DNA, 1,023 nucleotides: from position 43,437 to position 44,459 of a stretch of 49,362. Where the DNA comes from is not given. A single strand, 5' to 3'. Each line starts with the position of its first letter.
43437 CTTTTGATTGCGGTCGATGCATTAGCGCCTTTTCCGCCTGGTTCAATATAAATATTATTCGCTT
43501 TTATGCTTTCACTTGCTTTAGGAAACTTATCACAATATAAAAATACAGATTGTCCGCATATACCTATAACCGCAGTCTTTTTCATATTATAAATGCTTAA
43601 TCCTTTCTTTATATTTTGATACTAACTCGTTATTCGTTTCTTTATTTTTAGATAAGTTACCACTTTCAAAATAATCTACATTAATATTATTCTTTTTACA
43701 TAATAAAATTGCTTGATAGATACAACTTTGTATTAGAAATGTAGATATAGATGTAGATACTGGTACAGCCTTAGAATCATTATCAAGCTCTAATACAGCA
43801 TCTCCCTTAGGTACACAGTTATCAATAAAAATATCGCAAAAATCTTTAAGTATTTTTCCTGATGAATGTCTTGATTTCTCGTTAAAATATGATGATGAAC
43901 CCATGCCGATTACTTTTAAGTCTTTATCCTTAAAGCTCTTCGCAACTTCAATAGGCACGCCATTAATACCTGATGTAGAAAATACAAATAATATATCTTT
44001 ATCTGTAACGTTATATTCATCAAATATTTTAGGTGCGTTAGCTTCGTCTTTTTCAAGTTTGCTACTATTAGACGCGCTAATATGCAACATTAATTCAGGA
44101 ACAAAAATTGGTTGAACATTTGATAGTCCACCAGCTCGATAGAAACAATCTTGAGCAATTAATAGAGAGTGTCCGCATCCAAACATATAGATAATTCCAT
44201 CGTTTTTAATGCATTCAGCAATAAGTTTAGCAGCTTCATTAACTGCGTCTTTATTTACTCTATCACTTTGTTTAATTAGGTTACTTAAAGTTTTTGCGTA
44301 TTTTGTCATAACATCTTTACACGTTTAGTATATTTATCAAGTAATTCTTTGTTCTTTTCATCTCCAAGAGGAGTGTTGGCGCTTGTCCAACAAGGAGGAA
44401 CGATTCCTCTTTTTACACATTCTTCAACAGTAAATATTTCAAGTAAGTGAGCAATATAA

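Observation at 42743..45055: Tandem UPF0309-type SIS paralogs plus a ribokinase-like kinase: a candidate uncharacterised phosphosugar-conjugate cleavage module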

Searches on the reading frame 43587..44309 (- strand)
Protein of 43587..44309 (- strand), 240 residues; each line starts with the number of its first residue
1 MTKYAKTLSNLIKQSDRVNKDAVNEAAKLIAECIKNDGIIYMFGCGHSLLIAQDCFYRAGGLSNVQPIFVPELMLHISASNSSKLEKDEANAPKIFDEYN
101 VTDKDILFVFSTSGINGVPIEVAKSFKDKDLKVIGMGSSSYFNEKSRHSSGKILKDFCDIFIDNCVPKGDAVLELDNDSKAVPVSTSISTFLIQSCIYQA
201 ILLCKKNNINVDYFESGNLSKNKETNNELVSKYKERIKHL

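Call 3: search_protein_families(library=pfam, proteins=[window:43587-44309:-], max_evalue=0.01)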
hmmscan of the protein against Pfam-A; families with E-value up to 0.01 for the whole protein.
window:43587-44309:- (240 aa): 2 families
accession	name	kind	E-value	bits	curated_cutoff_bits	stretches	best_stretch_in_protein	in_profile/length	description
PF13580.11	SIS_2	-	5.4e-41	140.3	27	1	3-138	1-138/138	SIS domain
PF10740.15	DUF2529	-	1.4e-06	28.4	22.3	0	97-169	70-136/169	Domain of unknown function (DUF2529)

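Call 4: search_protein_families(library=ncbifam, proteins=[window:43587-44309:-], max_evalue=0.01)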
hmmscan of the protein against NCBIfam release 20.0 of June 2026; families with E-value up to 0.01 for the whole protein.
window:43587-44309:- (240 aa): 3 families
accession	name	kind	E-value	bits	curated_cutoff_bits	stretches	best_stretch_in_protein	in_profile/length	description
NF002805.0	PRK02947.1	subfamily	2.8e-74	249.4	135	1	1-240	4-246/247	sugar isomerase domain-containing protein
NF001628.0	PRK00414.1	equivalog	3.2e-05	23.6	265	1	3-137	12-145/192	D-sedoheptulose 7-phosphate isomerase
NF010546.0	PRK13936.1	equivalog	0.0045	16.8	276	0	12-136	18-144/197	phosphoheptose isomerase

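Call 6: search_solved_structures(query=window:43587-44309:-, max_evalue=0.01, show_alignments=2)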
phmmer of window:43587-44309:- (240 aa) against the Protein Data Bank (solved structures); distinct sequences matched with E-value up to 0.01: 4.
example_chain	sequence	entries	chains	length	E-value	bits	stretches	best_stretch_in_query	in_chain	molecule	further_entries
3cvj_A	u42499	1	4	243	3.6e-38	134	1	2-233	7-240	Putative phosphoheptose isomerase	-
9eol_A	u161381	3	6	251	2.2e-34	121.6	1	14-237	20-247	UPF0309 protein SCO4393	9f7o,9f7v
1tk9_A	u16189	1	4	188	0.0069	18.6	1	12-138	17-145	Phosphoheptose isomerase 1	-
5i01_A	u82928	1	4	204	0.0078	18.5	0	14-136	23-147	Phosphoheptose isomerase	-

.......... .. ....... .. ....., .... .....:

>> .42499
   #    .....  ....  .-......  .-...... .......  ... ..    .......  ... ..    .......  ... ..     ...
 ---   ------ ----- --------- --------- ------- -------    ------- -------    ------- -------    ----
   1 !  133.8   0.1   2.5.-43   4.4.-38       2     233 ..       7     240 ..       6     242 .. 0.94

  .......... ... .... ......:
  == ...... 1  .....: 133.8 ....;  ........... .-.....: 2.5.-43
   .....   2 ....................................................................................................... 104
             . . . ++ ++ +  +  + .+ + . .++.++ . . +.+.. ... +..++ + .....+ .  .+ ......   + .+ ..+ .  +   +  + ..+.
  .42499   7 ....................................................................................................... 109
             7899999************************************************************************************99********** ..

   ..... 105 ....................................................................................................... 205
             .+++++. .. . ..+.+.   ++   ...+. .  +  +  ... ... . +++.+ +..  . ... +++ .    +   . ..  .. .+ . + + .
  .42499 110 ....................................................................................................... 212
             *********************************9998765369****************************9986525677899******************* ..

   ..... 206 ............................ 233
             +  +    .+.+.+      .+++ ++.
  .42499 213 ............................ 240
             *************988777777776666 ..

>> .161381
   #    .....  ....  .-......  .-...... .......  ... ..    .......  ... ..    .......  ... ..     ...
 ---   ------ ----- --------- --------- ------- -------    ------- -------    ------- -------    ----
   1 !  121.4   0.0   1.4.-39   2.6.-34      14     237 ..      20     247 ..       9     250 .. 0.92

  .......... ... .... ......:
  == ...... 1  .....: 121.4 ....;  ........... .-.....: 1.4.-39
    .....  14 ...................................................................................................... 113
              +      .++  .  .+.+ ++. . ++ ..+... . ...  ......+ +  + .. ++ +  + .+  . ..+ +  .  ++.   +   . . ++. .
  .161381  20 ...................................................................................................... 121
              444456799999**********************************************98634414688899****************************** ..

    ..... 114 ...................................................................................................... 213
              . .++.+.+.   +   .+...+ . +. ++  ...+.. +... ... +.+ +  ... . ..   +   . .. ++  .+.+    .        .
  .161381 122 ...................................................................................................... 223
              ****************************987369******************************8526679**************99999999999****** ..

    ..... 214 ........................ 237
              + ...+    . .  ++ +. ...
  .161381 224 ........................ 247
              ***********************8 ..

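Call 32: find_homologous_proteins(query=window:43587-44309:-, max_evalue=0.00001)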
Query window:43587-44309:- (240 aa): 679 proteins with E <= 0.00001 among 941 candidates; the best 120 are listed.
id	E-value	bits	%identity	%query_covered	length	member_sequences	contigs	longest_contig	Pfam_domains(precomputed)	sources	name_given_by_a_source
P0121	3.8e-148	509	98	100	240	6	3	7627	PF13580.12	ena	-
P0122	1.4e-109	382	71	100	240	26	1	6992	PF13580.12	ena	-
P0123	1.3e-107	376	71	100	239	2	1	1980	PF13580.12,PF10740.16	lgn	-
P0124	2.2e-105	369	70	100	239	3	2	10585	PF13580.12,PF10740.16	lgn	-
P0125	4.2e-101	355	67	100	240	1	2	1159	PF13580.12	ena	-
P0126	6.8e-101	354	68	100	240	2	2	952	PF13580.12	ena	-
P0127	6.3e-99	348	68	100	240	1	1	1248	PF13580.12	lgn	-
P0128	6.3e-98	344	66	100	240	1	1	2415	PF13580.12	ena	-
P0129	5.0e-97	341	63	100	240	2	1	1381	PF13580.12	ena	-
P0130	1.4e-93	330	64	96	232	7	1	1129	PF13580.12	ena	-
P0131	4.7e-93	328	61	100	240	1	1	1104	PF13580.12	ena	-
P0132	4.8e-92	325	60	100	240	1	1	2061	PF13580.12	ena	-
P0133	3.2e-91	322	62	100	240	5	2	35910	PF13580.12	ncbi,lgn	-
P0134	3.6e-91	322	63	96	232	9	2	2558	PF13580.12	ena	-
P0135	4.4e-91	322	60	100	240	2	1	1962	PF13580.12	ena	-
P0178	1.3e-56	209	45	99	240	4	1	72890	PF13580.12,PF10740.16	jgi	-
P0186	3.2e-56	208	47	98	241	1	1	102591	PF13580.12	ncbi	-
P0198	1.6e-55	206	44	96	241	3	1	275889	PF01380.28,PF13580.12,PF10740.16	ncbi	-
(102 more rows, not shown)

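Call 46: search_protein_representatives(protein=window:43587-44309:-)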
Query: 240 residues. Proteins with E-value up to 0.001 (for the whole library): 1725; up to 1e-10: 843; up to 1e-30: 104. The best 150 are listed.
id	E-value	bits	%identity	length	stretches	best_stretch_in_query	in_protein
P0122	4.6e-110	382.3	71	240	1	1-240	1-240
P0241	8.2e-55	201.6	62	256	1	8-152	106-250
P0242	6.4e-54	198.7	43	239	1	6-239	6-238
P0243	2.7e-50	186.8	42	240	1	1-240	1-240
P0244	6.1e-47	175.8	41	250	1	21-239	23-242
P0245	9.7e-47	175.2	41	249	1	9-238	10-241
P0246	2.7e-46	173.8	39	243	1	3-240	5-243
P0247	1.5e-45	171.3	44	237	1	1-239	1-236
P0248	2.3e-44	167.4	36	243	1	3-240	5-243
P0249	4.5e-44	166.5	36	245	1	3-240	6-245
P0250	5.0e-44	166.3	41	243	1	4-238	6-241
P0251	7.9e-44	165.7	43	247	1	22-240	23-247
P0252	5.7e-43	162.9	39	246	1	2-239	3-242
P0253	9.0e-43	162.2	39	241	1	1-239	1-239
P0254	3.3e-42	160.4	36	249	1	4-239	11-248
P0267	3.7e-38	147.1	28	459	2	6-203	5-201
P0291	1.3e-34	135.6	33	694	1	4-240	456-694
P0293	1.7e-34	135.2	39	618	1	23-240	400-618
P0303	1.1e-33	132.5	32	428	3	22-199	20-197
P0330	8.6e-32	126.3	33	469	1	14-240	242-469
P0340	7.3e-31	123.3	37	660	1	20-240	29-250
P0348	2.5e-30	121.5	37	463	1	3-202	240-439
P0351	3.7e-30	121.0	32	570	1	15-239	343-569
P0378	1.4e-28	115.8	32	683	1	8-240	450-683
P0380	1.5e-28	115.7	33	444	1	8-240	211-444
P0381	1.7e-28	115.6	32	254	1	3-238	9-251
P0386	2.3e-28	115.1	30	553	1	4-239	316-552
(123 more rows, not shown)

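Call 48: search_protein_families(library=pfam, max_evalue=0.001, proteins=[P0267, P0303, P0330, P0348, P0380, P0291, P0293, P0351, P0378, P0340])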
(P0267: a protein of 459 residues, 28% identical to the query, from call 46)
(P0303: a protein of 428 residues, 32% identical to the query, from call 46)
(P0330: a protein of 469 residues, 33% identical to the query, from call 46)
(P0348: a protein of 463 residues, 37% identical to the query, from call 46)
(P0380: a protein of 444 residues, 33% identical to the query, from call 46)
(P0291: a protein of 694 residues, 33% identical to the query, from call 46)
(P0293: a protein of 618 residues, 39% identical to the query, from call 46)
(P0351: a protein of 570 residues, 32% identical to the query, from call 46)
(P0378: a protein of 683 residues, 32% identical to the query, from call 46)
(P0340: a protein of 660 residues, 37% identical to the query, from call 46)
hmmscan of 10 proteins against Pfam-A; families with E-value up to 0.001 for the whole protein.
P0267 (459 aa): 3 families
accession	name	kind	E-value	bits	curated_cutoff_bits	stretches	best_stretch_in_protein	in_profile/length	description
PF13580.11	SIS_2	-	3.9e-58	195.8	27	2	3-136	2-137/138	SIS domain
PF01380.27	SIS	-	7.8e-11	42.3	25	1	312-359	51-98/131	SIS domain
PF10740.15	DUF2529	-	4.6e-06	26.8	22.3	0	297-412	61-168/169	Domain of unknown function (DUF2529)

P0303 (428 aa): 3 families
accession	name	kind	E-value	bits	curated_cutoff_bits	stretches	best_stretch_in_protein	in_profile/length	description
PF13580.11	SIS_2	-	2.5e-50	170.5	27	2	2-135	2-137/138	SIS domain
PF10740.15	DUF2529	-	1.5e-09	38.1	22.3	0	302-360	72-131/169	Domain of unknown function (DUF2529)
PF01380.27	SIS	-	2.9e-08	34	25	1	96-141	48-93/131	SIS domain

P0330 (469 aa): 5 families
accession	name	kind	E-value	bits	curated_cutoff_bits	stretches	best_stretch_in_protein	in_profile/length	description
PF04131.20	NanE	-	1.1e-58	198.1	27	1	29-222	1-188/192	Putative N-acetylmannosamine-6-phosphate epimerase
PF13580.11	SIS_2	-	2e-42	144.9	27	1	231-366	1-138/138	SIS domain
PF00977.27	His_biosynth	-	0.0002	21.3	23.6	0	163-210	175-222/228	Histidine biosynthesis protein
PF03060.21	NMO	-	0.00021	21.3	28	0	122-209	135-224/331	Nitronate monooxygenase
PF05690.20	ThiG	-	0.00073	19.4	23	0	169-216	166-213/247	Thiazole biosynthesis protein ThiG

P0348 (463 aa): 9 families
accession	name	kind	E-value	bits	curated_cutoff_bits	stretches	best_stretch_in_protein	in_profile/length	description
PF04131.20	NanE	-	1.4e-62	210.7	27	1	29-224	1-191/192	Putative N-acetylmannosamine-6-phosphate epimerase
PF13580.11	SIS_2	-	3.7e-46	157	27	1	240-375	1-138/138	SIS domain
PF01207.24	Dus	-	4.4e-08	33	20.4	1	155-249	161-259/311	Dihydrouridine synthase (Dus)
PF00478.31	IMPDH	-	2.6e-07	30.4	25.6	1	81-209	105-239/345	IMP dehydrogenase / GMP reductase domain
PF03060.21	NMO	-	4.6e-07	30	28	1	119-207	132-223/331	Nitronate monooxygenase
PF00809.28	Pterin_bind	-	0.00022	21.4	25.5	0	82-151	24-101/244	Pterin binding enzyme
PF00977.27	His_biosynth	-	0.00033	20.6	23.6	0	164-209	60-105/228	Histidine biosynthesis protein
PF01380.27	SIS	-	0.00075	19.7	25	0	336-384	49-97/131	SIS domain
PF04481.18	DUF561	-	0.00077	19.2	21.6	0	167-217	176-225/243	Protein of unknown function (DUF561)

P0380 (444 aa): 5 families
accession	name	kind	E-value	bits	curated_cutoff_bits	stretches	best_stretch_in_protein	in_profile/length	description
PF13580.11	SIS_2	-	6.3e-40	136.8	27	1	207-341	2-138/138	SIS domain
PF00583.31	Acetyltransf_1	-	4.9e-10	40.1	20.7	1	133-185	64-116/116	Acetyltransferase (GNAT) family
PF13508.13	Acetyltransf_7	-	1.3e-09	38.7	27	1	134-186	34-83/84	Acetyltransferase (GNAT) domain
PF08445.16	FR47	-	3.1e-05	24.3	22.1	1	134-188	27-80/86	FR47-like protein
PF13673.13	Acetyltransf_10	-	7.1e-05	23.2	23.6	1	138-189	61-111/128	Acetyltransferase (GNAT) domain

P0291 (694 aa): 2 families
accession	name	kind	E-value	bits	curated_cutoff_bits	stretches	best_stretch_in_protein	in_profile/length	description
PF13580.11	SIS_2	-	2.3e-43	148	27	1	455-590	1-138/138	SIS domain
PF04734.18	Ceramidase_alk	-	4.7e-08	32.6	32.1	1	3-98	3-102/509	Neutral/alkaline non-lysosomal ceramidase, N-terminal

P0293 (618 aa): 3 families
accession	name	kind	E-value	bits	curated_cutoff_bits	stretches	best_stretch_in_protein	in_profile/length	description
PF13580.11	SIS_2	-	1.6e-47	161.5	27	1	380-515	1-138/138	SIS domain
PF01869.26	BcrAD_BadFG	-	2.9e-26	93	31.5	1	3-337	1-271/271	BadF/BadG/BcrA/BcrD ATPase family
PF01380.27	SIS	-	3.7e-05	24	25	0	477-519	50-92/131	SIS domain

P0351 (570 aa): 2 families
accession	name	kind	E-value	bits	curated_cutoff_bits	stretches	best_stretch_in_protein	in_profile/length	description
PF13580.11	SIS_2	-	3.2e-45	154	27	1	332-466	2-138/138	SIS domain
PF01869.26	BcrAD_BadFG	-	5.4e-13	49.5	31.5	1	11-256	1-228/271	BadF/BadG/BcrA/BcrD ATPase family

P0378 (683 aa): 2 families
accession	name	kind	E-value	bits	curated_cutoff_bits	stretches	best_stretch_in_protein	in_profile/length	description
PF13580.11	SIS_2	-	7.3e-45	152.8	27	1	445-579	1-138/138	SIS domain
PF04734.18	Ceramidase_alk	-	2.5e-10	40.1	32.1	1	6-255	2-265/509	Neutral/alkaline non-lysosomal ceramidase, N-terminal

P0340 (660 aa): 4 families
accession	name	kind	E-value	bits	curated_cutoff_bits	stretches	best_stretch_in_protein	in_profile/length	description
PF13580.11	SIS_2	-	2.5e-42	144.6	27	1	13-146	2-138/138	SIS domain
PF01979.26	Amidohydro_1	-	1.7e-25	90.4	25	1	327-655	1-345/345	Amidohydrolase family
PF07969.17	Amidohydro_3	-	5.6e-13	49.6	29.7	1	604-656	407-472/472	Amidohydrolase family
PF10740.15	DUF2529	-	0.00031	20.8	22.3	0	11-60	3-52/169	Domain of unknown function (DUF2529)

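Call 49: search_protein_families(library=ncbifam, max_evalue=0.001, proteins=[P0340, P0293, P0351, P0386, P0291, P0330])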
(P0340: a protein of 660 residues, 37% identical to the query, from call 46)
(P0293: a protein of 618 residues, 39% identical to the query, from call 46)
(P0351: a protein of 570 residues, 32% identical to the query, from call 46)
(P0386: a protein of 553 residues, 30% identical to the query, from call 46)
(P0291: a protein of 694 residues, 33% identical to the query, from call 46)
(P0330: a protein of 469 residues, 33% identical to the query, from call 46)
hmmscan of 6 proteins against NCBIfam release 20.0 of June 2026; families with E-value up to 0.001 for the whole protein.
P0340 (660 aa): 59 families (the best 25 are shown)
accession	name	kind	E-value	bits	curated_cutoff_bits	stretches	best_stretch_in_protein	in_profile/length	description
TIGR00221.1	nagA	equivalog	3.8e-102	342.1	225.65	1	282-652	10-379/380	N-acetylglucosamine-6-phosphate deacetylase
NF002805.0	PRK02947.1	subfamily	1.5e-84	283.1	135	1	12-250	6-246/247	sugar isomerase domain-containing protein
NF008371.0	PRK11170.1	equivalog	2.6e-68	230.7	483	1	281-656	6-380/382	N-acetylglucosamine-6-phosphate deacetylase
NF011990.0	PRK15446.2-6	subfamily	9.1e-14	50.9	233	2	278-338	4-65/390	alpha-D-ribose 1-methylphosphonate 5-triphosphate diphosphatase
TIGR03178.1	allantoinase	equivalog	1.2e-13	50.7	357.85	2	583-644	326-388/441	allantoinase AllB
NF006689.0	PRK09237.1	equivalog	2.1e-13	49.6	371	2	295-395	24-115/383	amidohydrolase/deacetylase family metallohydrolase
NF004839.0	PRK06189.1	equivalog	2.6e-12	46.1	631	2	583-644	331-394/451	allantoinase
NF058539.1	ergo_uti2_ErtD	equivalog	3.7e-12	45.9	650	1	277-369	3-86/449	hydantoin-5-propionate amidohydrolase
TIGR01975.1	isoAsp_dipep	equivalog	5.2e-12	45.6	331.25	1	587-657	306-378/389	beta-aspartyl-peptidase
NF058538.1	ergo_util_ErtD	equivalog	9.2e-12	44.5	600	2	277-341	2-63/446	hydantoin-5-propionate amidohydrolase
TIGR01178.1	ade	equivalog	1.1e-11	43.9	472.5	2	592-652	264-327/552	adenine deaminase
NF051886.1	XaaProDiPepCaul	equivalog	2.4e-11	43.3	500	1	291-340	16-65/398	Xaa-Pro dipeptidase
NF006839.0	PRK09357.1-4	equivalog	1.1e-10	40.7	576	2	295-394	21-114/422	dihydroorotase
NF004701.0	PRK06038.1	equivalog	4.2e-10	38.9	609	1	604-647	330-373/432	N-ethylammeline chlorohydrolase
TIGR02967.1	guan_deamin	equivalog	4.9e-10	39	375.4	1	290-339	3-54/401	guanine deaminase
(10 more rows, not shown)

P0293 (618 aa): 6 families
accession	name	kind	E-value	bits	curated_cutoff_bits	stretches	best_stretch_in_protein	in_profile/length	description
NF002805.0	PRK02947.1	subfamily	1.2e-90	303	135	1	378-618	4-246/247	sugar isomerase domain-containing protein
NF046058.1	NagK_SO3507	equivalog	6.8e-15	55.3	370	1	2-169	11-176/295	N-acetylglucosamine kinase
NF001628.0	PRK00414.1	equivalog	0.00015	21.4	265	1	396-517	26-148/192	D-sedoheptulose 7-phosphate isomerase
NF010546.0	PRK13936.1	equivalog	0.00021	21.1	276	0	479-517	110-148/197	phosphoheptose isomerase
NF010547.0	PRK13938.1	equivalog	0.00059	19.5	320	0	477-540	110-162/196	D-sedoheptulose 7-phosphate isomerase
TIGR03127.2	RuMP_HxlB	equivalog_domain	0.00065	19.6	160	0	478-519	70-111/178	6-phospho-3-hexuloisomerase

P0351 (570 aa): 3 families
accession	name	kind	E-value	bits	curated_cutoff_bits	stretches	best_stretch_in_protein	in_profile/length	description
NF002805.0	PRK02947.1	subfamily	5.6e-85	284.4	135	1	329-569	4-245/247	sugar isomerase domain-containing protein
NF046058.1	NagK_SO3507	equivalog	3.6e-12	46.4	370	1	11-243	12-248/295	N-acetylglucosamine kinase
NF001628.0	PRK00414.1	equivalog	0.00042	20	265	0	336-380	13-59/192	D-sedoheptulose 7-phosphate isomerase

P0386 (553 aa): 6 families
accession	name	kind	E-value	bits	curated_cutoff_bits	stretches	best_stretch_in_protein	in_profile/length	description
NF002805.0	PRK02947.1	subfamily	2.5e-82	275.7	135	1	313-552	4-245/247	sugar isomerase domain-containing protein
NF046058.1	NagK_SO3507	equivalog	1.2e-14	54.5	370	1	5-227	13-239/295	N-acetylglucosamine kinase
TIGR03127.2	RuMP_HxlB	equivalog_domain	2.6e-05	24.2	160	1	413-466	70-123/178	6-phospho-3-hexuloisomerase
NF008451.0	PRK11302.1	subfamily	7.8e-05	22.3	296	1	412-459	172-219/286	transcriptional regulator HexR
NF003915.0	PRK05441.1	subfamily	0.00047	19.3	168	1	329-463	42-179/300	N-acetylmuramic acid 6-phosphate etherase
NF001628.0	PRK00414.1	equivalog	0.00077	19.1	265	0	329-457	24-153/192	D-sedoheptulose 7-phosphate isomerase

P0291 (694 aa): 2 families
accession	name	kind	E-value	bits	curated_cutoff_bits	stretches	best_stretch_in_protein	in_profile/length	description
NF002805.0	PRK02947.1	subfamily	3.4e-86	288.4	135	1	453-694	4-246/247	sugar isomerase domain-containing protein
TIGR03127.2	RuMP_HxlB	equivalog_domain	2.8e-06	27.3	160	1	552-595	69-112/178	6-phospho-3-hexuloisomerase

P0330 (469 aa): 4 families
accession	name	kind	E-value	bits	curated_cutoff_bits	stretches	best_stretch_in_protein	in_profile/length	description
NF002231.0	PRK01130.1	subfamily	4.1e-87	291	189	1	3-222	7-225/230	putative N-acetylmannosamine-6-phosphate 2-epimerase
NF002805.0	PRK02947.1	subfamily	6.4e-82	274.4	135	1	230-469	5-246/247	sugar isomerase domain-containing protein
NF041755.1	RuMP_HxlAB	equivalog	7.4e-06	25.1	500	0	132-280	115-261/391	bifunctional 3-hexulose-6-phosphate synthase/6-phospho-3-hexuloisomerase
TIGR03127.2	RuMP_HxlB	equivalog_domain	0.00032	20.6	160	0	330-367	71-108/178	6-phospho-3-hexuloisomerase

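Call 54: find_encoding_contigs(protein=P0198, flank=8000, max_places=2)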
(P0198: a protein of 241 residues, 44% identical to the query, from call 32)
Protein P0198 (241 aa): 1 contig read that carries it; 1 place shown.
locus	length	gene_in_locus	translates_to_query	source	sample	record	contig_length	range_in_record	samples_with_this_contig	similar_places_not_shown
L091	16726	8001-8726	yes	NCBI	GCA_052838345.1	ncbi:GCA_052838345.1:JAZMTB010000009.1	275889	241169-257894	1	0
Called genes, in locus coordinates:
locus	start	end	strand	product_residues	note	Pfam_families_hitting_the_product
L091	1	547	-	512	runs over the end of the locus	PF01266:DAO (faint), PF13738:Pyr_redox_3 (faint), PF21688:FAD-depend_C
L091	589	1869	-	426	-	PF07949:YbbR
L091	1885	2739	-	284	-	PF19293:CdaA_N, PF02457:DAC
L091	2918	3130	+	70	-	-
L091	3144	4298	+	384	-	PF00266:Aminotran_5, PF01212:Beta_elim_lyase (weak), PF01041:DegT_DnrJ_EryC1 (faint)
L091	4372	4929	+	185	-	PF02417:Chromate_transp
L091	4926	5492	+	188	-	PF02417:Chromate_transp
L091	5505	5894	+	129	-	PF09719:C_GCAxxG_C_C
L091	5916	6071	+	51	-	PF00301:Rubredoxin, PF21349:RUBY_RBDX (faint)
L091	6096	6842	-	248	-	PF02311:AraC_binding (weak), PF00165:HTH_AraC (faint), PF12833:HTH_18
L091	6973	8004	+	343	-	-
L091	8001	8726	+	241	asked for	PF13580:SIS_2, PF10740:DUF2529 (faint), PF01380:SIS (faint)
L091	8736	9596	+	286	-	PF00294:PfkB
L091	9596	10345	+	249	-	PF13580:SIS_2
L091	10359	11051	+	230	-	-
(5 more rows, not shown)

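Call 55: find_encoding_contigs(protein=P0186, flank=8000, max_places=2)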
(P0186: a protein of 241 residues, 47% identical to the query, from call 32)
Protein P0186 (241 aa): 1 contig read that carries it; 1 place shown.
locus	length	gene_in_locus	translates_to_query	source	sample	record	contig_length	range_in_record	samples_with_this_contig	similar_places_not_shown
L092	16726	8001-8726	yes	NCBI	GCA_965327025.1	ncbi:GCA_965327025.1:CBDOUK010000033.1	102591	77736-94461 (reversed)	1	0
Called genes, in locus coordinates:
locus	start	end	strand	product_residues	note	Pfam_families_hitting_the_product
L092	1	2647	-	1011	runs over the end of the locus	PF09586:YfhO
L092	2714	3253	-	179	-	PF00156:Pribosyltran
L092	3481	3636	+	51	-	-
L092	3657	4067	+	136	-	PF00364:Biotin_lipoyl, PF25917:BSH_RND (weak)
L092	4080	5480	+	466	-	PF00682:HMGL-like, PF02436:PYC_OADA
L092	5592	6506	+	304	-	PF02463:SMC_N (faint), PF00005:ABC_tran, PF13304:AAA_21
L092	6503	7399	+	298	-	PF01061:ABC2_membrane, PF12698:ABC2_membrane_3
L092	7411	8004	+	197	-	PF16011:CBM9_2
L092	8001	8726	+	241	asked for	PF13580:SIS_2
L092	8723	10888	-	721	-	PF01751:Toprim, PF01131:Topoisom_bac, PF01396:Zn_ribbon_Top1 (weak)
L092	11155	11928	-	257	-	PF05704:Caps_synth, PF04488:Gly_transf_sug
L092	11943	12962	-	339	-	PF00535:Glycos_transf_2, PF10111:Glyco_tranf_2_2, PF13641:Glyco_tranf_2_3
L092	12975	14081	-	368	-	PF02350:Epimerase_2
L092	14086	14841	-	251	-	PF05704:Caps_synth, PF12919:TcdA_TcdB (faint), PF04488:Gly_transf_sug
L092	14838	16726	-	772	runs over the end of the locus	PF04230:PS_pyruv_trans, PF13187:Fer4_9 (weak), PF13237:Fer4_10 (faint), PF14697:Fer4_21 (faint), PF00037:Fer4 (faint), PF12838:Fer4_7, PF04432:FrhB_FdhB_C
